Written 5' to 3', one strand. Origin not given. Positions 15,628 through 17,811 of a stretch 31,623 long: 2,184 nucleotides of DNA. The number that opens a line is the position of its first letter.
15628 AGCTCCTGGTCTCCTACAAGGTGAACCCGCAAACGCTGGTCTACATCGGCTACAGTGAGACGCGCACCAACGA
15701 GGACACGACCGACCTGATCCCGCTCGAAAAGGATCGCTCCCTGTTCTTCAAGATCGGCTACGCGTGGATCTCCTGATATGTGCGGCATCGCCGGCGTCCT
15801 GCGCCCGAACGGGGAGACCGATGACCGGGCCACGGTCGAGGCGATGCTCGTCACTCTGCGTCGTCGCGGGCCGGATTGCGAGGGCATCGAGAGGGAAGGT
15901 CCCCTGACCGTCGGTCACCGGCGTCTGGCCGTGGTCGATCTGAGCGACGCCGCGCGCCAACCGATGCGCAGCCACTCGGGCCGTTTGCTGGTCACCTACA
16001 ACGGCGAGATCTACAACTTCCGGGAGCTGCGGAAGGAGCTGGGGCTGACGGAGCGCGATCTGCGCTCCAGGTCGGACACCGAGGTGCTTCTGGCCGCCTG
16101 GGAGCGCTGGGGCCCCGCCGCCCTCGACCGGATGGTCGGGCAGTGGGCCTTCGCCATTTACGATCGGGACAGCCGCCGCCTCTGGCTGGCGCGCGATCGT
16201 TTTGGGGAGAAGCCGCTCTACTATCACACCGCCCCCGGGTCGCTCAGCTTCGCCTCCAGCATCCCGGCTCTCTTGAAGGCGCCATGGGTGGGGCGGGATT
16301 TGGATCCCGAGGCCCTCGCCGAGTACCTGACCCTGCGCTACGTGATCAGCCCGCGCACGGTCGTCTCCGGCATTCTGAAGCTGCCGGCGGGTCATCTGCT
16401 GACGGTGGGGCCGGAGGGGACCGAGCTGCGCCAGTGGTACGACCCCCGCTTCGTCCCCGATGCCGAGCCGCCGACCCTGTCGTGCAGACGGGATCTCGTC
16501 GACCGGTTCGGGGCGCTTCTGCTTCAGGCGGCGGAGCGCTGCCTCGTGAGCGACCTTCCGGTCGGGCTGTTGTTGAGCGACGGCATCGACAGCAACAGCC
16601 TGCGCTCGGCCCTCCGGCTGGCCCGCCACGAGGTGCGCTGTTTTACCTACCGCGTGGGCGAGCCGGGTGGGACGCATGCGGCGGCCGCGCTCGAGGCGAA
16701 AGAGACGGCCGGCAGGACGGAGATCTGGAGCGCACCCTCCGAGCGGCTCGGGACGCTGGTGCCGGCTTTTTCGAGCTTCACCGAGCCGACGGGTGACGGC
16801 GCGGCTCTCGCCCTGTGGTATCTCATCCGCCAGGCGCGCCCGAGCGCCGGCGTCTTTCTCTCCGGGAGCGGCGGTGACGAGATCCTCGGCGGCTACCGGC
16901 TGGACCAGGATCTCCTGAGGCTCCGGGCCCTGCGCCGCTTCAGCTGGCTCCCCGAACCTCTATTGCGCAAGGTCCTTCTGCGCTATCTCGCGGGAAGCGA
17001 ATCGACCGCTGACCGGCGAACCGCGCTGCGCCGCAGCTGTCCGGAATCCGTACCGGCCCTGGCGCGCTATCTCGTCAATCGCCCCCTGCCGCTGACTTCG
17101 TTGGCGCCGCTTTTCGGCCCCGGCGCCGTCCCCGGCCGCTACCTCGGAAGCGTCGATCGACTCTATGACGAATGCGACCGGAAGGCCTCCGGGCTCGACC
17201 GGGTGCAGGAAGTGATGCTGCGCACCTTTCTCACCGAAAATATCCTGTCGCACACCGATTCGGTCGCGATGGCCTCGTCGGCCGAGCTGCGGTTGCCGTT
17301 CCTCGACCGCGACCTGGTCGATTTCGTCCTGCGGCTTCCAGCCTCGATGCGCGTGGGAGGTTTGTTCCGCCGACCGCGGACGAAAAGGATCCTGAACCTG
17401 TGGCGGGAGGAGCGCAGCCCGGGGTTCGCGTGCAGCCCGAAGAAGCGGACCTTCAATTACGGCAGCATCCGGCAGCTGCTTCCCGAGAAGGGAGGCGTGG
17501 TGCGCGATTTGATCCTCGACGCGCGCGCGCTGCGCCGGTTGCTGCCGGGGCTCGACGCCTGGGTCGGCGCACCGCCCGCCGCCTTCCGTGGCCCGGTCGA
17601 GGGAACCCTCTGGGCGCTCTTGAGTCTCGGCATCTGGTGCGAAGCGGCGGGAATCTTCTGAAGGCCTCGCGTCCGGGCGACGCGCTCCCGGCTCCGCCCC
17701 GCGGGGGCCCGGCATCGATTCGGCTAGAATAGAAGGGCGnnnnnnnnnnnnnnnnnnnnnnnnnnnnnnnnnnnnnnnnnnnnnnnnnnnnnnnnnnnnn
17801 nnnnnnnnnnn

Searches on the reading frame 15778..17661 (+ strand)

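Call 23: search_protein_families(library=pfam, proteins=[window:15778-17661:+], max_evalue=0.001)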
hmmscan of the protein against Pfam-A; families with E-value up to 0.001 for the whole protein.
window:15778-17661:+ (627 aa): 3 families
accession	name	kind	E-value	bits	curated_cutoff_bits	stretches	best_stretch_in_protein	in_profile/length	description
PF13522.11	GATase_6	-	1.6e-40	138.6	27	1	32-160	1-129/130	Glutamine amidotransferase domain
PF00733.27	Asn_synthase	-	1.7e-40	140.2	21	1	246-561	4-290/354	Asparagine synthase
PF13537.11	GATase_7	-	3.8e-40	137.1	25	1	47-166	1-122/123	Glutamine amidotransferase domain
